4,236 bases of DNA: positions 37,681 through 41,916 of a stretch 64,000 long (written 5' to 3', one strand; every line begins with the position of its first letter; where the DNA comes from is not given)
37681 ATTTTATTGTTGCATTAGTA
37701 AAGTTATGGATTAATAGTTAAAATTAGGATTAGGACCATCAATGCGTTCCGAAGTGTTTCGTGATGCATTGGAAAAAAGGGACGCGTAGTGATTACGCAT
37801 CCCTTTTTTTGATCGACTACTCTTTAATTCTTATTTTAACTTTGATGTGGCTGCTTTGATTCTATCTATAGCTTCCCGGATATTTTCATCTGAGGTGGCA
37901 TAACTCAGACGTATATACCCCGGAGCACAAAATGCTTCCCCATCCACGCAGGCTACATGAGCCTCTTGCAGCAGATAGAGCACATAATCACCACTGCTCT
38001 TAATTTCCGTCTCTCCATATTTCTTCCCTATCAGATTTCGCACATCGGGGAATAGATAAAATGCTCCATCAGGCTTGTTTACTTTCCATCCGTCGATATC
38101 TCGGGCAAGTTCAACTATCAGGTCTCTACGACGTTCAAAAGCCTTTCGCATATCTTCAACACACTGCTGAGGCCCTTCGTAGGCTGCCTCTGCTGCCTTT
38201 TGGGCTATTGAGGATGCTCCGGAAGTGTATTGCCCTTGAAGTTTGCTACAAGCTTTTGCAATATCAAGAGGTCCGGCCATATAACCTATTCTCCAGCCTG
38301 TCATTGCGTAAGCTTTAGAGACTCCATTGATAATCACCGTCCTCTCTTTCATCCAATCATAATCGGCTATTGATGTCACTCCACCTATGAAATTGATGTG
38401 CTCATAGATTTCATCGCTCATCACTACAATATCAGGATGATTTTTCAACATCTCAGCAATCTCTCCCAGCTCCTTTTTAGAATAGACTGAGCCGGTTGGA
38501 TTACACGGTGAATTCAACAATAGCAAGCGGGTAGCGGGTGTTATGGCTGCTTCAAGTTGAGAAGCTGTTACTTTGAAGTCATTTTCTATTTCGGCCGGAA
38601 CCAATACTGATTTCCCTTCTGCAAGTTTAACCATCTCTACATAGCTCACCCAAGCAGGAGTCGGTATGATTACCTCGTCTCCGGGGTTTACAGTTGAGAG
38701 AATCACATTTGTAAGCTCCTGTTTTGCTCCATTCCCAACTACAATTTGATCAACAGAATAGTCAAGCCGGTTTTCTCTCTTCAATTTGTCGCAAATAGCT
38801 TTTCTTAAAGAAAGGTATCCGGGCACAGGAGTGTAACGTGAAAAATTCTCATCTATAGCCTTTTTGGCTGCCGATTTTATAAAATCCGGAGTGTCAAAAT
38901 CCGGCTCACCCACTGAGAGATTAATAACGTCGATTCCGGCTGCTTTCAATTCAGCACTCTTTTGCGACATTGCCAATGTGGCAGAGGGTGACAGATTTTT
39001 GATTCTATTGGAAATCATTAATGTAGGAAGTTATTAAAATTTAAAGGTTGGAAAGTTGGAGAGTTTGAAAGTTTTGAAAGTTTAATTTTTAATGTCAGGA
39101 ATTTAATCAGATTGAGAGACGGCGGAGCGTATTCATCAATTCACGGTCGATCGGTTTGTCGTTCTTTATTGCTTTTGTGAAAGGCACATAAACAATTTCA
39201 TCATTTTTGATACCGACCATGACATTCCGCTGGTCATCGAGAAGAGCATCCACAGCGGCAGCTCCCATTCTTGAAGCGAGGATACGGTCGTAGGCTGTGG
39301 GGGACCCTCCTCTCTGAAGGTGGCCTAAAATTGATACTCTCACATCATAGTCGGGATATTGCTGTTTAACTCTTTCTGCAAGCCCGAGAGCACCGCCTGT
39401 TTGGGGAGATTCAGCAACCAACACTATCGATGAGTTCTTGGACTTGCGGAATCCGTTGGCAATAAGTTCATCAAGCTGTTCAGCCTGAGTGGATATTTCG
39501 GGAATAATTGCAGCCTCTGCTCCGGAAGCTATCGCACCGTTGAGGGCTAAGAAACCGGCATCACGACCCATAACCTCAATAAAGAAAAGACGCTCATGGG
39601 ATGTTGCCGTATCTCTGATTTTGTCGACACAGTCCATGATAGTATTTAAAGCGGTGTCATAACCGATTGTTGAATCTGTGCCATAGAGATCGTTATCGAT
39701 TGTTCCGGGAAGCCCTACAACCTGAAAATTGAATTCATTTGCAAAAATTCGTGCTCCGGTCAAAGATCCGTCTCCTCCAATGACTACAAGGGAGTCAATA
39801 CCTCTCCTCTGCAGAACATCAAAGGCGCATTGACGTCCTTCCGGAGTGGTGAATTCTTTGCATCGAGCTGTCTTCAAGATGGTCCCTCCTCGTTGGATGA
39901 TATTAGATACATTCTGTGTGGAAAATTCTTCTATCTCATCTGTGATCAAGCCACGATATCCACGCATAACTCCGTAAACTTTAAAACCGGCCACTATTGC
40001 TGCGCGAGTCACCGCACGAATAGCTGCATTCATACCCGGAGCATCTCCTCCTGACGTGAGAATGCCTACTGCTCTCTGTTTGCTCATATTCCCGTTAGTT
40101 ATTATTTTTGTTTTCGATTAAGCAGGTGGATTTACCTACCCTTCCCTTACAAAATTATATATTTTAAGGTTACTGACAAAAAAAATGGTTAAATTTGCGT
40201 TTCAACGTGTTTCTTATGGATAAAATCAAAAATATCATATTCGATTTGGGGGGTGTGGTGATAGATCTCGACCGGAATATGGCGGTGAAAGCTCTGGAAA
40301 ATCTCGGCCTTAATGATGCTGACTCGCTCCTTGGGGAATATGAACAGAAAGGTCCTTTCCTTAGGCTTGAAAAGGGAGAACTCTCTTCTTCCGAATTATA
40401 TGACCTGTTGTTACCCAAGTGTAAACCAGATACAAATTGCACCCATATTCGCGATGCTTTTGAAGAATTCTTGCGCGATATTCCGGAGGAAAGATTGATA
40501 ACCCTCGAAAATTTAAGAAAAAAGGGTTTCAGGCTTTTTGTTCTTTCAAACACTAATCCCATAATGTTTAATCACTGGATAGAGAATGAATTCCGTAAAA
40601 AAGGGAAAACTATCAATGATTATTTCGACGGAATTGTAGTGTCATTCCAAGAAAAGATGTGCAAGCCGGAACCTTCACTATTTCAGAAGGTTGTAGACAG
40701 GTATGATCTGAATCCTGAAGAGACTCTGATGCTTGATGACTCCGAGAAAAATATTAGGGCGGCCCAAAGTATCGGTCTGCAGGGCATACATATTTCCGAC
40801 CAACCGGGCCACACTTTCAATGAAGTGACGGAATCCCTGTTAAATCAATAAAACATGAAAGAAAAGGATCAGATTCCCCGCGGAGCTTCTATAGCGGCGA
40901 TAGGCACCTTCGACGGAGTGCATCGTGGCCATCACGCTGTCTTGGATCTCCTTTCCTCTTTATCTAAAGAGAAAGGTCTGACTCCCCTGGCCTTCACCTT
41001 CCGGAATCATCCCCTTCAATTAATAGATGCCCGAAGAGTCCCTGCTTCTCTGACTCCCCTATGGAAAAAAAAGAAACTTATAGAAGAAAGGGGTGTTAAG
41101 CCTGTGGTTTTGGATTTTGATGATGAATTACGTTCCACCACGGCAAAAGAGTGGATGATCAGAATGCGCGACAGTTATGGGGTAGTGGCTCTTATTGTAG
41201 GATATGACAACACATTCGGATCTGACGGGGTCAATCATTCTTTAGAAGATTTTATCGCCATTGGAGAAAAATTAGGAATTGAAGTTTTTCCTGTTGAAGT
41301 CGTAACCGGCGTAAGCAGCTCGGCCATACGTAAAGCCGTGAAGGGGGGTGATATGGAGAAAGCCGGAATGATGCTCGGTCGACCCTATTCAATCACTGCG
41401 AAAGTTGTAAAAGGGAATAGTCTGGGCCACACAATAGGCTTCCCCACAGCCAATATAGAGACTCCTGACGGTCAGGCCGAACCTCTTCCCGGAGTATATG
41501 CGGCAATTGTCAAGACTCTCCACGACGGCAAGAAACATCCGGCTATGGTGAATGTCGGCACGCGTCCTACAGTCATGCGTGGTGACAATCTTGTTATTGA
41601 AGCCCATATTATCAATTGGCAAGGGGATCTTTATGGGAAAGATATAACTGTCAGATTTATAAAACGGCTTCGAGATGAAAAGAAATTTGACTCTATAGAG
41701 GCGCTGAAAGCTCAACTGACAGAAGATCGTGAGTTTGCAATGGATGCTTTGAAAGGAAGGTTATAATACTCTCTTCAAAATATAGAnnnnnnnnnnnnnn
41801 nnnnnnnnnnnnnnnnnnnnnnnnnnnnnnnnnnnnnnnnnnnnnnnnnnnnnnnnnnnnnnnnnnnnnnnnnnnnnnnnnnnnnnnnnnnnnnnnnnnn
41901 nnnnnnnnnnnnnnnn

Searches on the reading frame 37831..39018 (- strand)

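Call 49: search_protein_families(library=pfam, proteins=[window:37831-39018:-], max_evalue=0.001)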
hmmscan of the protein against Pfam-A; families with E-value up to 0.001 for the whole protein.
window:37831-39018:- (395 aa): 4 families
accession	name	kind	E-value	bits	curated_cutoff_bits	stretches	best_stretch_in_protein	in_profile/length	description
PF00155.27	Aminotran_1_2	-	2.5e-77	260.9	19.7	1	30-387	2-361/361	Aminotransferase class I and II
PF01041.23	DegT_DnrJ_EryC1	-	1.5e-06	28.2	19.8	1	92-167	43-117/360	DegT/DnrJ/EryC1/StrS aminotransferase family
PF01053.26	Cys_Met_Meta_PP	-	9e-05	21.6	27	1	102-203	80-174/381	Cys/Met metabolism PLP-dependent enzyme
PF00266.25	Aminotran_5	-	0.00062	19.3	21.5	1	90-202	62-175/371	Aminotransferase class-V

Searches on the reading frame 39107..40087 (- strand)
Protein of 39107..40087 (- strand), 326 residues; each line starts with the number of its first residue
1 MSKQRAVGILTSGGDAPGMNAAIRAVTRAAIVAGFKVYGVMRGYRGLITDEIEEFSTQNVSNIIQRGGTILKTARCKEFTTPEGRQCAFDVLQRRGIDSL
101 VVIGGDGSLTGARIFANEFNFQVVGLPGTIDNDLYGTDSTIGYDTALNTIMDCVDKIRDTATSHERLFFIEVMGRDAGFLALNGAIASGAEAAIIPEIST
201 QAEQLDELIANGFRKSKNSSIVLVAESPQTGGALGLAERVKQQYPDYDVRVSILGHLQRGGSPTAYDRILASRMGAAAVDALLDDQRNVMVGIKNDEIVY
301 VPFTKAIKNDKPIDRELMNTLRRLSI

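Call 49: search_protein_families(library=pfam, proteins=[window:39107-40087:-], max_evalue=0.001)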
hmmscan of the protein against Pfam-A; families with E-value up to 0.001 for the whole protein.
window:39107-40087:- (326 aa): 1 family
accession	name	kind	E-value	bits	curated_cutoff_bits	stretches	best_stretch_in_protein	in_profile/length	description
PF00365.25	PFK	-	8.3e-108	360.4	30.9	1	7-282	2-277/277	Phosphofructokinase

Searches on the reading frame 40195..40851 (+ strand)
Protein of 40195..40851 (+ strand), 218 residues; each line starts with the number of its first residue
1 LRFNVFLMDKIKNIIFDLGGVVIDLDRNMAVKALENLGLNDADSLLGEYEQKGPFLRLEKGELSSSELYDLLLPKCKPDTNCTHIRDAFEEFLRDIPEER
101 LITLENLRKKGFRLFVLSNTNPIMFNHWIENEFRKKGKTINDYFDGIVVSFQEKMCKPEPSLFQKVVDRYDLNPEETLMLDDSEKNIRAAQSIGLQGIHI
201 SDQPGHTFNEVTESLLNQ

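Call 49: search_protein_families(library=pfam, proteins=[window:40195-40851:+], max_evalue=0.001)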
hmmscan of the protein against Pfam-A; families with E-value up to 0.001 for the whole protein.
window:40195-40851:+ (218 aa): 4 families
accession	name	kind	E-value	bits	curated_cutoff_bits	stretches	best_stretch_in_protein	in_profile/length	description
PF00702.32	Hydrolase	-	1.3e-17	65.2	26.4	1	11-194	1-191/191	haloacid dehalogenase-like hydrolase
PF13419.12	HAD_2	-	2.4e-13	51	23.8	1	101-198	85-176/178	Haloacid dehalogenase-like hydrolase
PF13242.12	Hydrolase_like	-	2.2e-05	24.7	22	1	157-199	4-47/75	HAD-hyrolase-like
PF12689.13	Acid_PPase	-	0.00025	21.4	27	1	79-215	30-163/169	Acid Phosphatase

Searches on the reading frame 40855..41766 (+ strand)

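Call 49: search_protein_families(library=pfam, proteins=[window:40855-41766:+], max_evalue=0.001)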
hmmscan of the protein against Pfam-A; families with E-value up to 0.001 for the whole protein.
window:40855-41766:+ (303 aa): 2 families
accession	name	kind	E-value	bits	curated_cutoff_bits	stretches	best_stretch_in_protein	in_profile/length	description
PF01687.23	Flavokinase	-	1.4e-40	138.8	19.6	1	174-297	1-122/124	Riboflavin kinase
PF06574.18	FAD_syn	-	1.8e-27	96.6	27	1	11-150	7-147/158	FAD synthetase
